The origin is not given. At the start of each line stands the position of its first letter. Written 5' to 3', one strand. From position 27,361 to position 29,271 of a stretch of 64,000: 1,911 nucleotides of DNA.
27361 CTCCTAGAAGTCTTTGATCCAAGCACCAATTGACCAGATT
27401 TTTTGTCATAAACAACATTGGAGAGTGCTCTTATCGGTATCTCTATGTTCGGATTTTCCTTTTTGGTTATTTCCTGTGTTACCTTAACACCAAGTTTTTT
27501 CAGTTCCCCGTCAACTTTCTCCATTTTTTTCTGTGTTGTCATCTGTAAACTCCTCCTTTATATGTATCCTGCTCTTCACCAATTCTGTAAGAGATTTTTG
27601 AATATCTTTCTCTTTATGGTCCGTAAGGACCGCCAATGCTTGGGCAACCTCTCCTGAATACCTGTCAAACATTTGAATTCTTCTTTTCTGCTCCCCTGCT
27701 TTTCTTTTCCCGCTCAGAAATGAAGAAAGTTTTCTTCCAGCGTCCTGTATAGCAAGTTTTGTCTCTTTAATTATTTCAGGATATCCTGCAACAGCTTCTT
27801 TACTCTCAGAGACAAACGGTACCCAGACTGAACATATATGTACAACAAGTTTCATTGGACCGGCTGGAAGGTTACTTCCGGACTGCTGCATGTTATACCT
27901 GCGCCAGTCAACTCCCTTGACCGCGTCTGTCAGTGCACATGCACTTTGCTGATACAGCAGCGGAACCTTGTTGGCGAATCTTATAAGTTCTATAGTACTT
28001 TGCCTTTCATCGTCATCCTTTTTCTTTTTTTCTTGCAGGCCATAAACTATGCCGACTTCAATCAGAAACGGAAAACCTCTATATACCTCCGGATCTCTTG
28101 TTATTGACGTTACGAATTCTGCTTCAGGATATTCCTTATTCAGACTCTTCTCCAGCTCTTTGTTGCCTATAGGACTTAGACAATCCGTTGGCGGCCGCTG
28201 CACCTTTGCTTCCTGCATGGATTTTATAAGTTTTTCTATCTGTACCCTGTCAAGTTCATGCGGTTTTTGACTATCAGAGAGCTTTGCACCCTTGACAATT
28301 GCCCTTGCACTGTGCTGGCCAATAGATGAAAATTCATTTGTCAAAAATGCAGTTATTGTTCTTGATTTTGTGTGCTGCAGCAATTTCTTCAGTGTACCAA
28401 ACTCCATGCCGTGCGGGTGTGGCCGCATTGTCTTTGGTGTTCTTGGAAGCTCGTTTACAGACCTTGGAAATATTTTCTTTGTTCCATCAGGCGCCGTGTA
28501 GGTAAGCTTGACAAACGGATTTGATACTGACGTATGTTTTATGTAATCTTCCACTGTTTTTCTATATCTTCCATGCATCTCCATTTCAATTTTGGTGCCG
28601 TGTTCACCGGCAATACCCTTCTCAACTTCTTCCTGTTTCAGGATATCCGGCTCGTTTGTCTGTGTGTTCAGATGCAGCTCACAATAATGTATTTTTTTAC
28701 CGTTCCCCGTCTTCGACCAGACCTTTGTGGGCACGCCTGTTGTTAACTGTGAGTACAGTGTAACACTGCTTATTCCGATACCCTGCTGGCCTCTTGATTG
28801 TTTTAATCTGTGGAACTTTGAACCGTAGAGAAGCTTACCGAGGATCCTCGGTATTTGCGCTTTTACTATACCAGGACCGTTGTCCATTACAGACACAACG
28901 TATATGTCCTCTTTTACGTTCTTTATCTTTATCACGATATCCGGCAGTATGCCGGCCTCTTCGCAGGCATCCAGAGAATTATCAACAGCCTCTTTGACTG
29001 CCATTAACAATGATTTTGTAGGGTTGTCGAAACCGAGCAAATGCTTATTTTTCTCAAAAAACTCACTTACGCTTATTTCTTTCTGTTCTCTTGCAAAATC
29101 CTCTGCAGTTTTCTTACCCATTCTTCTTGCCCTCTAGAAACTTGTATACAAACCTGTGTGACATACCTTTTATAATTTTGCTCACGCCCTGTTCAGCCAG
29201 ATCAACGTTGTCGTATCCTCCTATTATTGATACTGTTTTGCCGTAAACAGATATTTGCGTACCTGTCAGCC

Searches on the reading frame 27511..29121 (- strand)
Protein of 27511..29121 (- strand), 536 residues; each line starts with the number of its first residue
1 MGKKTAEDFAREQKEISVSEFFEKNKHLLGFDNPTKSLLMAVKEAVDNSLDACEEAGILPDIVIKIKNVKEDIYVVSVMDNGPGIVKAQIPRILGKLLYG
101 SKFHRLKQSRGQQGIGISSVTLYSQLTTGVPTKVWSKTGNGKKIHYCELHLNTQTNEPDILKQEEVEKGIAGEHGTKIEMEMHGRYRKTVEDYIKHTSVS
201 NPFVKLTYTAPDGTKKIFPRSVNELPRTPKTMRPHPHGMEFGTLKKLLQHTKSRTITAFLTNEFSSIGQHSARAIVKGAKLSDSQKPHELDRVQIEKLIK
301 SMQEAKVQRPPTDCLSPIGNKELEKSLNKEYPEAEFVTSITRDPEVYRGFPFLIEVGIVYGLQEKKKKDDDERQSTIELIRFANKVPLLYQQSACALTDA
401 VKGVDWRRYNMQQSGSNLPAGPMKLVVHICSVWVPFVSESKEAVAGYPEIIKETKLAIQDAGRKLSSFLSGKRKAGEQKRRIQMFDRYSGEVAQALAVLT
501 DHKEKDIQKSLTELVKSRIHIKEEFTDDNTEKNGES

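Call 72: search_protein_families(library=pfam, proteins=[window:27511-29121:-], max_evalue=0.00001)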
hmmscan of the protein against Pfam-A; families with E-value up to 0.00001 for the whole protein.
window:27511-29121:- (536 aa): 3 families
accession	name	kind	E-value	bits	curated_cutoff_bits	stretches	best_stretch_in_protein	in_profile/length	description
PF09239.17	Topo-VIb_trans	-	1.8e-54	184.3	24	1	310-481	1-159/159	Topoisomerase VI B subunit, transducer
PF02518.31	HATPase_c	-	2.1e-10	41.4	26.4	1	37-145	5-104/111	Histidine kinase-, DNA gyrase B-, and HSP90-like ATPase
PF13589.12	HATPase_c_3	-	1.2e-08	35.5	25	1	39-127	4-89/137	Histidine kinase-, DNA gyrase B-, and HSP90-like ATPase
